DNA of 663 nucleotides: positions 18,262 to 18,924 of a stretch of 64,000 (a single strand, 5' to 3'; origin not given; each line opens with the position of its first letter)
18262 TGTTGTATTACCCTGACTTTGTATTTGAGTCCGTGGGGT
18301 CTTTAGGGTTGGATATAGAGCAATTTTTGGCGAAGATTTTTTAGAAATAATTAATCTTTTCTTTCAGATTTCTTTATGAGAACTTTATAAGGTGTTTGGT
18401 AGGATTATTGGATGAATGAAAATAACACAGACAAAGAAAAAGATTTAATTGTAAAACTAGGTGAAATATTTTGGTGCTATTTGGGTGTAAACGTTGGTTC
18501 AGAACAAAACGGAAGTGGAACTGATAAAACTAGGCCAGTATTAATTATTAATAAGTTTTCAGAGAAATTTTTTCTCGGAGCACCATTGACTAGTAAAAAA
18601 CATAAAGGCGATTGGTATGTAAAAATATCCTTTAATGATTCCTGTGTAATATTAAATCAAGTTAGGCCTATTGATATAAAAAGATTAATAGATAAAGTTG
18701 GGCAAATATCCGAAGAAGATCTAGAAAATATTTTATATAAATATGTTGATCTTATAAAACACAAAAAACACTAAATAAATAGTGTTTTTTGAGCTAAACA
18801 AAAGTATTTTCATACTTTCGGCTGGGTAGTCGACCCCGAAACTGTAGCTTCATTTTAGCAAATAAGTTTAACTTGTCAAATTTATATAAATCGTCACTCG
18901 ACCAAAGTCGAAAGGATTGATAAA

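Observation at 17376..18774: Solitary MazF/PemK-like toxin genes (two paralogs) without adjacent antitoxin; one follows a degenerate ATP-grasp-like gene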

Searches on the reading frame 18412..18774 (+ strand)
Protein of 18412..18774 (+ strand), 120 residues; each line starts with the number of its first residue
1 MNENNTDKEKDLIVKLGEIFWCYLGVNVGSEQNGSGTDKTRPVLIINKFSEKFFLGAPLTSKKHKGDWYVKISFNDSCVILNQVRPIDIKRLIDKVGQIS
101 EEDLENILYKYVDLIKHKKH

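Call 4: search_protein_families(library=pfam, proteins=[window:18412-18774:+], max_evalue=1)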
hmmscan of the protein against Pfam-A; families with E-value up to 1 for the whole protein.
window:18412-18774:+ (120 aa): 2 families
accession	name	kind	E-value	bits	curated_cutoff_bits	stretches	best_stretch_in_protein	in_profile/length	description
PF02452.23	PemK_toxin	-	2.8e-14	53.7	23.1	1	17-108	3-102/109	PemK-like, MazF-like toxin of type II toxin-antitoxin system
PF21698.3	Spo16_C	-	0.16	12.2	27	1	98-112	20-34/43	Spo16 protein, C-terminal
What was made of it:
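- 18412..18774 (+): MazF-2, 120 aa, a PemK/MazF-family endoribonuclease toxin. Pfam PF02452 E=2.8e-14 (call 4).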

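Call 8: search_protein_families(library=ncbifam, proteins=[window:18412-18774:+], max_evalue=1)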
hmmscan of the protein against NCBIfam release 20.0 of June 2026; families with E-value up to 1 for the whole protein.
window:18412-18774:+ (120 aa): 2 families
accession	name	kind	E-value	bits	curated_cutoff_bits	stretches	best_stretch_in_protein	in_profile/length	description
NF007386.0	PRK09907.1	equivalog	3.8e-05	23.6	120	1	13-113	6-108/111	endoribonuclease MazF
NF007320.0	PRK09812.1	equivalog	0.2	11.7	129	0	77-110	76-110/116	type II toxin-antitoxin system ChpB family toxin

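Call 9: search_protein_families(library=padloc, proteins=[window:18412-18774:+], max_evalue=1)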
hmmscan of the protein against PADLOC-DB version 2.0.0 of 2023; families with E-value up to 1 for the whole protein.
window:18412-18774:+ (120 aa): 0 families

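Call 22: find_homologous_proteins(query=window:18412-18774:+)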
Query window:18412-18774:+ (120 aa): 16 proteins with E <= 0.001 among 27 candidates.
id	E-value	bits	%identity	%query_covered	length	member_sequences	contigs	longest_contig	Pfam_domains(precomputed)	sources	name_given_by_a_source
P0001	8.3e-75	266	100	100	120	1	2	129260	PF02452.24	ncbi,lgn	-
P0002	5.3e-55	202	76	100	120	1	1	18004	PF02452.24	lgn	-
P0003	3.2e-53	196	74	97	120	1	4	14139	PF02452.24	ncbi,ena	-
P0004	1.4e-49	185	68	100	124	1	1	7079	PF02452.24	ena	-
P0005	1.5e-48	181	72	99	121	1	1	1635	PF02452.24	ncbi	-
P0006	1.8e-46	175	66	100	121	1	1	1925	PF02452.24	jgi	jgi:mRNA-degrading endonuclease toxin of MazEF toxin-antitoxin module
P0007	1.3e-44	169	73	97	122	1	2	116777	PF02452.24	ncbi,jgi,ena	jgi:mRNA-degrading endonuclease toxin of MazEF toxin-antitoxin module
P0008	4.3e-44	167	68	99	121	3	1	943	PF02452.24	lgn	-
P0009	8.4e-43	163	70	94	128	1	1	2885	PF02452.24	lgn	-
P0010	4.9e-42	160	61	97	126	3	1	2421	PF02452.24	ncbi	-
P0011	2.0e-40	155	68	88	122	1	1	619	PF02452.24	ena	-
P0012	2.8e-38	148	57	98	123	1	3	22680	PF02452.24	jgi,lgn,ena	-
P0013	1.0e-36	143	64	83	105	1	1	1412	PF02452.24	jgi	jgi:mRNA-degrading endonuclease toxin of MazEF toxin-antitoxin module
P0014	2.7e-20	90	45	82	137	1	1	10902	PF02452.24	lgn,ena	-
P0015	4.3e-14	70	42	75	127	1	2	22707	PF02452.24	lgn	-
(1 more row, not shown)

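Call 23: find_encoding_contigs(protein=P0001, flank=4000, max_places=3)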
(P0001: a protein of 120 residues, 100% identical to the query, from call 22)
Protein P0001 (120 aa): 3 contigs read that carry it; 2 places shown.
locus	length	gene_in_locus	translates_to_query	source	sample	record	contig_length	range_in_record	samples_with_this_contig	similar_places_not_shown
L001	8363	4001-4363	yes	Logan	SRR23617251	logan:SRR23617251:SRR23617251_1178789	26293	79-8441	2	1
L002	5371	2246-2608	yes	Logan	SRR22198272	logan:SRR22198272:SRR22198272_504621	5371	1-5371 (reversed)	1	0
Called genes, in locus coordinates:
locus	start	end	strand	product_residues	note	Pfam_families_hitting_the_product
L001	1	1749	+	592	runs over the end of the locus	PF03717:PBP_dimer (weak), PF00905:Transpeptidase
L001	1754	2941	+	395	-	PF01541:GIY-YIG (weak), PF27096:UvrC_M, PF08459:UvrC_RNaseH_dom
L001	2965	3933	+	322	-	-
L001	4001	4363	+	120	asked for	PF02452:PemK_toxin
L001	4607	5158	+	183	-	PF01765:RRF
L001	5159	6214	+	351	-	PF02163:Peptidase_M50, PF00595:PDZ (weak), PF17820:PDZ_6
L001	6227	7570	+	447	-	PF00768:Peptidase_S11, PF13354:Beta-lactamase2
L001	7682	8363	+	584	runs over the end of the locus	PF02534:T4SS-DNA_transf (weak), PF10412:TrwB_AAD_bind (weak)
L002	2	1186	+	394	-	?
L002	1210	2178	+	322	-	-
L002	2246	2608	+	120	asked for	PF02452:PemK_toxin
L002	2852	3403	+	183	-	PF01765:RRF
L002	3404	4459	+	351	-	PF02163:Peptidase_M50, PF00595:PDZ (weak), PF17820:PDZ_6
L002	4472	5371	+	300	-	?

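Call 24: find_encoding_contigs(protein=P0002, flank=4000, max_places=3)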
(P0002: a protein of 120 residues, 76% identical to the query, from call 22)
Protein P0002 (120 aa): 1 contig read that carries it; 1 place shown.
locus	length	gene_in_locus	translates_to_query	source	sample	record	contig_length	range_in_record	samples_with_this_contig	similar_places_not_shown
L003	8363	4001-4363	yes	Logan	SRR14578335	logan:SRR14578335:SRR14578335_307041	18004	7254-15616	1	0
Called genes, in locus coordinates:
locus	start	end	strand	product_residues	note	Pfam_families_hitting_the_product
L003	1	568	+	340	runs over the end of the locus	-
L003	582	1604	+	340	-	PF01207:Dus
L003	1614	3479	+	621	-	-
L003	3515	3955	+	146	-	PF01878:EVE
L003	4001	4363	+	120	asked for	PF02452:PemK_toxin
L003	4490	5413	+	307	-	PF05496:RuvB_N, PF13173:AAA_14 (faint), PF13177:DNA_pol3_delta2 (weak), PF13401:AAA_22 (faint), PF00004:AAA, PF13177:DNA_pol3_delta2, PF22608:DNAX_ATPase_lid (faint)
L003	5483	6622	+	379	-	PF03703:bPH_2, PF24649:DUF7642 (faint), PF03703:bPH_2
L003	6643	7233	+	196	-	-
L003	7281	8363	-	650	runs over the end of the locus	PF00753:Lactamase_B, PF12706:Lactamase_B_2 (weak), PF22505:RNase_J_b_CASP, PF17770:RNase_J_C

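Call 25: find_encoding_contigs(protein=P0007, flank=4000, max_places=3)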
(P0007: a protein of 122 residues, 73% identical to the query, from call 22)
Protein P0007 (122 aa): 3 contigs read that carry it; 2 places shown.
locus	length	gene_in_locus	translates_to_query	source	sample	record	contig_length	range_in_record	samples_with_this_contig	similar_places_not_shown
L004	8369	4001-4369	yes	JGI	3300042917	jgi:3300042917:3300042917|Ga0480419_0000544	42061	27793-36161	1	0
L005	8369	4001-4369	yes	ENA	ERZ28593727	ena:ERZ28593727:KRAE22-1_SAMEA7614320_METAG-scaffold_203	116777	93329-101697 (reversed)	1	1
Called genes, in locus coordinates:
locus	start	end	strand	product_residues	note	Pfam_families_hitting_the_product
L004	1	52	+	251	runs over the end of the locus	PF13739:PdaC, PF11738:DUF3298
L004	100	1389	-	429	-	PF03952:Enolase_N, PF00113:Enolase_C, PF13378:MR_MLE_C (weak), PF07476:MAAL_C (weak)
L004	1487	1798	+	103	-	-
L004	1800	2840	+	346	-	PF01207:Dus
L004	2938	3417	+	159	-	-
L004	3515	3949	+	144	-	PF01878:EVE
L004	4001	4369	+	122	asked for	PF02452:PemK_toxin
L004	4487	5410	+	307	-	PF05496:RuvB_N, PF13177:DNA_pol3_delta2 (weak), PF13173:AAA_14 (faint), PF13401:AAA_22 (faint), PF00004:AAA, PF13177:DNA_pol3_delta2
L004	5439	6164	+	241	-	-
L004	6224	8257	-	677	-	PF00753:Lactamase_B, PF12706:Lactamase_B_2 (weak), PF22505:RNase_J_b_CASP, PF17770:RNase_J_C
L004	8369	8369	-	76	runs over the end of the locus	PF03840:SecG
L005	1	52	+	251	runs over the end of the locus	PF13739:PdaC, PF11738:DUF3298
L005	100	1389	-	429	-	PF03952:Enolase_N, PF00113:Enolase_C, PF13378:MR_MLE_C (weak), PF07476:MAAL_C (weak)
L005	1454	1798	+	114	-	-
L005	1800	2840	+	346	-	PF01207:Dus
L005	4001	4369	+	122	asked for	PF02452:PemK_toxin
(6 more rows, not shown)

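Call 27: find_encoding_contigs(protein=P0003, flank=4000, max_places=3)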
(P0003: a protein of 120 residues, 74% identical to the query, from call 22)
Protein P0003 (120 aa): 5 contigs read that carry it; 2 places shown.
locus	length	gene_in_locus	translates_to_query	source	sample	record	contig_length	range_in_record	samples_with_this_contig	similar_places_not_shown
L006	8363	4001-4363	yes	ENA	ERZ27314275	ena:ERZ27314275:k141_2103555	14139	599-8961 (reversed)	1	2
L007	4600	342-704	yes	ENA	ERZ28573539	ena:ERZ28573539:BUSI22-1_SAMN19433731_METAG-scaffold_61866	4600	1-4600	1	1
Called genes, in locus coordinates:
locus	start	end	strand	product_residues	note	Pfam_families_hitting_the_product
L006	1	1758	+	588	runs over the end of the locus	PF03717:PBP_dimer (weak), PF00905:Transpeptidase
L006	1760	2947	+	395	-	PF01541:GIY-YIG (faint), PF27096:UvrC_M, PF08459:UvrC_RNaseH_dom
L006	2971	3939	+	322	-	-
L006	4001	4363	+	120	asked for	PF02452:PemK_toxin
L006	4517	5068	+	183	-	PF01765:RRF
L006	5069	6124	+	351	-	PF02163:Peptidase_M50, PF00595:PDZ (weak), PF17820:PDZ_6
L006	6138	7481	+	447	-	PF00768:Peptidase_S11, PF13354:Beta-lactamase2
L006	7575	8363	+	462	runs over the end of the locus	?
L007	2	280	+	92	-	?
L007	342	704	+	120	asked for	PF02452:PemK_toxin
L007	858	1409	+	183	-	PF01765:RRF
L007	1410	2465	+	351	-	PF02163:Peptidase_M50, PF00595:PDZ (weak), PF17820:PDZ_6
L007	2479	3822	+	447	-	PF00768:Peptidase_S11, PF13354:Beta-lactamase2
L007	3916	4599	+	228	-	?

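Call 28: find_encoding_contigs(protein=P0012, flank=4000, max_places=3)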
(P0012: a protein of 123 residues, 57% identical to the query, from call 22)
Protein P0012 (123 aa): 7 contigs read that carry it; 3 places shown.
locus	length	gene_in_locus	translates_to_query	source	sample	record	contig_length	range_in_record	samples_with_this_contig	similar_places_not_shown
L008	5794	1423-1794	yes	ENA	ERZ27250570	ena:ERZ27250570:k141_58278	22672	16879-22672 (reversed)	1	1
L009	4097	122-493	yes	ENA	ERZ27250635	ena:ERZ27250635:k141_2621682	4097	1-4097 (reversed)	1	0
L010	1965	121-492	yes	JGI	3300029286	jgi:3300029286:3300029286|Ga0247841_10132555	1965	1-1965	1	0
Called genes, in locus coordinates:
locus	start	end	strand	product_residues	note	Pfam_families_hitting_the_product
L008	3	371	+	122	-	?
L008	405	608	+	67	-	PF01084:Ribosomal_S18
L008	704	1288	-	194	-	PF08207:EFP_N, PF09285:Elong-fact-P_C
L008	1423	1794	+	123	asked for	PF02452:PemK_toxin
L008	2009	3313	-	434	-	PF00154:RecA_N, PF06745:ATPase (weak), PF08423:Rad51, PF01637:ATPase_2 (weak), PF27531:MT3502_N (faint), PF21096:RecA_C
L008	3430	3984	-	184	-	PF09136:Glucodextran_B (weak)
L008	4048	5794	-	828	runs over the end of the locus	PF13491:FtsK_4TM, PF17854:FtsK_alpha, PF01580:FtsK_SpoIIIE, PF01935:DUF87 (weak), PF09397:FtsK_gamma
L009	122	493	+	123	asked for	PF02452:PemK_toxin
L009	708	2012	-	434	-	PF00154:RecA_N, PF06745:ATPase (weak), PF08423:Rad51, PF01637:ATPase_2 (weak), PF27531:MT3502_N (faint), PF21096:RecA_C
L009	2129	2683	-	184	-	PF09136:Glucodextran_B (weak)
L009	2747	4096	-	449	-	?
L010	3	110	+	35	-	?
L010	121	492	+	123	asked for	PF02452:PemK_toxin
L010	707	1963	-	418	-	?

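Call 29: find_encoding_contigs(protein=P0014, flank=4000, max_places=2)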
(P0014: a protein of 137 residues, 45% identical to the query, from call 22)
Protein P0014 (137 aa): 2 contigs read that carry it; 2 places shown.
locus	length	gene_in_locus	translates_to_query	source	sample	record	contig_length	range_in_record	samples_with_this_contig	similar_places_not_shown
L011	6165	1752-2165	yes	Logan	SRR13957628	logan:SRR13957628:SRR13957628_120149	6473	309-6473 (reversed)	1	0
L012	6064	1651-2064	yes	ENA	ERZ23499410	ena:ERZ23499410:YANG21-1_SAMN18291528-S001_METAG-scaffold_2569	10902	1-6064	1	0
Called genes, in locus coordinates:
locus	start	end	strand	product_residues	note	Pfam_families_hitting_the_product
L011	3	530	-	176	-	?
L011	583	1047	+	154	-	-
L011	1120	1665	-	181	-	PF02600:DsbB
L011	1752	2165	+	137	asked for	PF02452:PemK_toxin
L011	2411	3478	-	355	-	-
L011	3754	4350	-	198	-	PF00281:Ribosomal_L5, PF00673:Ribosomal_L5_C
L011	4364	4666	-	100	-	PF00467:KOW (weak), PF17136:ribosomal_L24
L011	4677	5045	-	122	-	PF00238:Ribosomal_L14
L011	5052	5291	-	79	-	PF00366:Ribosomal_S17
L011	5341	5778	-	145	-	PF00252:Ribosomal_L16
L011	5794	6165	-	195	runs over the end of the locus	PF07650:KH_2, PF00189:Ribosomal_S3_C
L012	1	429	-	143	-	?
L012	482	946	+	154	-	-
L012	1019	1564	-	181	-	PF02600:DsbB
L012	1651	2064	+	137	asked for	PF02452:PemK_toxin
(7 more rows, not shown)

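Call 34: find_related_loci(query=window:18412-18774:+, collection=genome_contigs, flank=3000)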
Query window:18412-18774:+ (120 aa) in genome_contigs; peptide patterns used: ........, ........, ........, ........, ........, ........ (x = any residue, [..] = any of these).
147 stretches matched a pattern; 2 encode a relative of the query (tblastn E <= 1e-3); 2 distinct loci.
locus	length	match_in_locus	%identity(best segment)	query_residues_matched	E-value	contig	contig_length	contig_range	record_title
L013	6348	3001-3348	74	3-118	5e-59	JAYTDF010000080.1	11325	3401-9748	MAG: Candidatus Parcubacteria bacterium isolate GFS_1662 GFS_1662_79, whole genome shotgun sequence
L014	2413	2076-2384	32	11-107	5e-9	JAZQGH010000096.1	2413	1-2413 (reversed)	MAG: Acutalibacteraceae bacterium isolate T1900044631_TS20190097.MAGScoT_cleanbin_000009 SGB_1035_k141_2237904, whole ge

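Call 35: find_encoding_contigs(protein=P0004, flank=2500, max_places=2)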
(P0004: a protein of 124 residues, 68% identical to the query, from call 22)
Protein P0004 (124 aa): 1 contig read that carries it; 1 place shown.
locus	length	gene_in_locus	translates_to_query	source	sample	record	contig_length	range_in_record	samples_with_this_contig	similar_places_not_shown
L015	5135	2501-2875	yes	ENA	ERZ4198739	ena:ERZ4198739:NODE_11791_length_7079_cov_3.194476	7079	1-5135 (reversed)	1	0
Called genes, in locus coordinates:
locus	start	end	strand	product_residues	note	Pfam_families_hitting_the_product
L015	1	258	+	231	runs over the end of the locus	PF01757:Acyl_transf_3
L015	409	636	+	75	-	-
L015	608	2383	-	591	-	PF10412:TrwB_AAD_bind (weak)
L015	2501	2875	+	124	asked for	PF02452:PemK_toxin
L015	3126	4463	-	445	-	PF00768:Peptidase_S11, PF13354:Beta-lactamase2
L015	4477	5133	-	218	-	?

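Call 36: find_encoding_contigs(protein=P0015, flank=2500, max_places=2)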
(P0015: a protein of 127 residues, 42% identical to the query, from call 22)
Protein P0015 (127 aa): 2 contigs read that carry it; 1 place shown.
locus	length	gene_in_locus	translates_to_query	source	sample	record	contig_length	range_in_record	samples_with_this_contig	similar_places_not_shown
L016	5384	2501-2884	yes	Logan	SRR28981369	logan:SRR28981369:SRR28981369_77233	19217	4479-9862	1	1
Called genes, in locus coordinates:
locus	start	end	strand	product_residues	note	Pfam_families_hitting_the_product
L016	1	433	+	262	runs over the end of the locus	-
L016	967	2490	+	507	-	PF13541:ChlI, PF01078:Mg_chelatase, PF07728:AAA_5, PF00493:MCM (weak), PF13335:Mg_chelatase_C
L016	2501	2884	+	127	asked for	PF02452:PemK_toxin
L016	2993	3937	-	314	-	PF23446:LysM1_NFP_LYK (faint), PF01476:LysM, PF23473:LysM3_LYK4_5 (faint), PF01476:LysM (weak), PF01551:Peptidase_M23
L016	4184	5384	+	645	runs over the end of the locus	PF00580:UvrD-helicase, PF13245:AAA_19, PF13604:AAA_30 (faint), PF01443:Viral_helicase1 (faint), PF13361:UvrD_C, PF13538:UvrD_C_2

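Call 37: find_encoding_contigs(protein=P0010, flank=2500, max_places=2)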
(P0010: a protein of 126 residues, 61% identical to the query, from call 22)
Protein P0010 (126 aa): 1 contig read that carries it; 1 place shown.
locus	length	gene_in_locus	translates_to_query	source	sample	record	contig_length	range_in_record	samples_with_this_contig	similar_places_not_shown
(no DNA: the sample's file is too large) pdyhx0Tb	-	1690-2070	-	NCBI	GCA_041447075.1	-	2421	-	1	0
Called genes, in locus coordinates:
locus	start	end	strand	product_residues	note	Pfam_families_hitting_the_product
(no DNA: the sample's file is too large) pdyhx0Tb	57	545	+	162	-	PF00436:SSB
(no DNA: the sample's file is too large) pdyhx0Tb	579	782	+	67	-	PF01084:Ribosomal_S18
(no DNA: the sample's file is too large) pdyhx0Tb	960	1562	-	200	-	PF08207:EFP_N, PF09285:Elong-fact-P_C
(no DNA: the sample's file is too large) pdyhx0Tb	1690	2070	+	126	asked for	PF02452:PemK_toxin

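Call 38: find_encoding_contigs(protein=P0009, flank=2500, max_places=2)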
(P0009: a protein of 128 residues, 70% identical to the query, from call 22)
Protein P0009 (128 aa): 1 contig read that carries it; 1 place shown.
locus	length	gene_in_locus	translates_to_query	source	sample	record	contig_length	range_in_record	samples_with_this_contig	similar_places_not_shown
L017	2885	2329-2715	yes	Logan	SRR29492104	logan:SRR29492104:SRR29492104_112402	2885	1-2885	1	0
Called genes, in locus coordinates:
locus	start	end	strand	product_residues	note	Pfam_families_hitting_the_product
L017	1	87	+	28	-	?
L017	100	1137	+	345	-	PF01207:Dus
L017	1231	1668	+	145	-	-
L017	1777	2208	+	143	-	PF01878:EVE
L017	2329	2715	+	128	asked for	PF02452:PemK_toxin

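Call 41: find_related_loci(query=A4, collection=metagenome_contigs, flank=1500)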
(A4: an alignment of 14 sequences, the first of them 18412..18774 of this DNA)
Query A4 (120 aa) in metagenome_contigs; peptide patterns used: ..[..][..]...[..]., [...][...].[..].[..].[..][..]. (x = any residue, [..] = any of these).
345 stretches matched a pattern; 221 encode a relative of the query (tblastn E <= 1e-3); the best 80 are kept; 80 distinct loci.
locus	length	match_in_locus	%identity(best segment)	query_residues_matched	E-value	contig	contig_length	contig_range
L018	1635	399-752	72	2-120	2e-54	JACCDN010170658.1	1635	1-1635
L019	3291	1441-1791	57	1-117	1e-43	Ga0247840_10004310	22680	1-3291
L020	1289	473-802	44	7-114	5e-26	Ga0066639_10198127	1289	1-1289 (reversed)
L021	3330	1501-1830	39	7-114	2e-25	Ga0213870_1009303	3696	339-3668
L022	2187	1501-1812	45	13-114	4e-25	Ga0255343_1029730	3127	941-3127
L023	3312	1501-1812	47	7-107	8e-25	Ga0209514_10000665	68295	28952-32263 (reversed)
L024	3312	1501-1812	47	7-107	8e-25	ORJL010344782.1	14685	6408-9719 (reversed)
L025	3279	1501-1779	49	18-107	2e-24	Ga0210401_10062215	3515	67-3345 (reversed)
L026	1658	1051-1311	51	18-101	2e-24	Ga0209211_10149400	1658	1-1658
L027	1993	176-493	42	13-116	3e-24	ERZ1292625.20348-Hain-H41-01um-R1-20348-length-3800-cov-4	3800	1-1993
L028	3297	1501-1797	46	18-110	4e-24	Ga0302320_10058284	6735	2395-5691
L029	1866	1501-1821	43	10-114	5e-24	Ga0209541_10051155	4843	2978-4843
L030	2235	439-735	46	18-110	2e-23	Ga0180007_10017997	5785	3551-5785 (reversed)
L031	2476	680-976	45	18-110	3e-23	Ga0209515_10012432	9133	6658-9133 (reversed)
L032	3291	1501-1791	48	18-115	3e-23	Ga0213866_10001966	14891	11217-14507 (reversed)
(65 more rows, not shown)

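Call 42: search_solved_structures(query=A4, max_evalue=0.01, show_alignments=2)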
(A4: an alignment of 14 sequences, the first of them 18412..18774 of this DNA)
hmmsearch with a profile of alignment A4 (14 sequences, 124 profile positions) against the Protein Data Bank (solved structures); distinct sequences matched with E-value up to 0.01: 15.
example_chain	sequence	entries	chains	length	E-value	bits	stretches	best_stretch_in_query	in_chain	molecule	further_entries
1ne8_A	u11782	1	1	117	1.3e-11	47.4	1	18-116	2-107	conserved hypothetical protein YDCE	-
4mdx_A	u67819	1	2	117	1.6e-11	47.1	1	18-116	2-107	mRNA interferase EndoA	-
4me7_A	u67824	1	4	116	2.6e-11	46.5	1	18-116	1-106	mRNA interferase EndoA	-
7bxy_A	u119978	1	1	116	9.8e-11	44.6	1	18-113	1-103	mRNA interferase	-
4hke_A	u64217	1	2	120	1e-10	44.5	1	18-114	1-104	Addiction module toxin component PemK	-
4mzm_A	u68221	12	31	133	8.1e-09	38.4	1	18-117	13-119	mRNA interferase MazF | MazF mRNA interferase | Endoribonuclease MazF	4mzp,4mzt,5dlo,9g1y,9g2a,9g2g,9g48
2mf2_A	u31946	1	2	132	8.4e-09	38.4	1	18-117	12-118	mRNA interferase MazF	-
4of1_A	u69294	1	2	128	1.4e-08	37.6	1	20-117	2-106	mRNA interferase MazF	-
5ck9_A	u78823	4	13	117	8.6e-05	25.4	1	23-122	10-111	Endoribonuclease MazF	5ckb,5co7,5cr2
3nfc_A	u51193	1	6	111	0.00014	24.7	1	23-121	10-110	PemK-like protein 1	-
1ub4_A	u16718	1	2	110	0.00014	24.7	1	23-121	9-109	MazF protein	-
6kyt_A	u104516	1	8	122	0.0024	20.7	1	17-116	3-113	Endoribonuclease MazF9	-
6kys_A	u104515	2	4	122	0.0043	19.9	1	18-116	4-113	Endoribonuclease MazF9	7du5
6l29_A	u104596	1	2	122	0.0054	19.6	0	18-116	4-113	mRNA interferase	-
7bye_B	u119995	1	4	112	0.0079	19.1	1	38-122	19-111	Uncharacterized protein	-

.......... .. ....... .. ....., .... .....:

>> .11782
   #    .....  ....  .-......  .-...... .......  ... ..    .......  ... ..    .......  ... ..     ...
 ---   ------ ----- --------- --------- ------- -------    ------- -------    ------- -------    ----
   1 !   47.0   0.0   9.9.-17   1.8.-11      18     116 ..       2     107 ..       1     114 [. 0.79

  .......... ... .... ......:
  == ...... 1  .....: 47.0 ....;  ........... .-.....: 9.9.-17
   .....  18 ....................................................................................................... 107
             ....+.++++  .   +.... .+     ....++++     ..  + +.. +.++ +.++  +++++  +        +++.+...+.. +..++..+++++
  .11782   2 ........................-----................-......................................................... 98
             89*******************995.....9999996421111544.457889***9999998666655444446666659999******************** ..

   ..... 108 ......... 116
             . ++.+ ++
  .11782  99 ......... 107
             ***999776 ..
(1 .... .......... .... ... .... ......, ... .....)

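Call 75: search_protein_representatives(alignment_id=A4)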
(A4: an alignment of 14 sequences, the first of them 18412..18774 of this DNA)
Query: 14 sequences, 124 profile positions. Proteins with E-value up to 0.001 (for the whole library): 4267; up to 1e-10: 1605; up to 1e-30: 21. The best 150 are listed.
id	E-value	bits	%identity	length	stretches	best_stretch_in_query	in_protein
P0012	9.5e-51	186.8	-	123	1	2-122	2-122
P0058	6.0e-38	145.5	-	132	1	8-122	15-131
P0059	5.2e-34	132.8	-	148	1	4-118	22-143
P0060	4.6e-33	129.7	-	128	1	9-122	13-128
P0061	5.0e-33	129.6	-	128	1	2-122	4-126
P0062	7.8e-33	128.9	-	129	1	7-122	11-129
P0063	2.0e-32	127.6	-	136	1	13-121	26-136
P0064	2.2e-32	127.5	-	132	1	7-121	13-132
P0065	3.4e-32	126.9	-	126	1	11-121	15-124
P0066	7.6e-32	125.8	-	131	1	7-121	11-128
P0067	8.0e-32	125.7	-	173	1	7-121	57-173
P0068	1.1e-31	125.2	-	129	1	4-121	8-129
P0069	2.1e-31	124.4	-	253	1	8-121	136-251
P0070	2.6e-31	124.0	-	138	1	7-123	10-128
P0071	5.2e-31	123.0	-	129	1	8-121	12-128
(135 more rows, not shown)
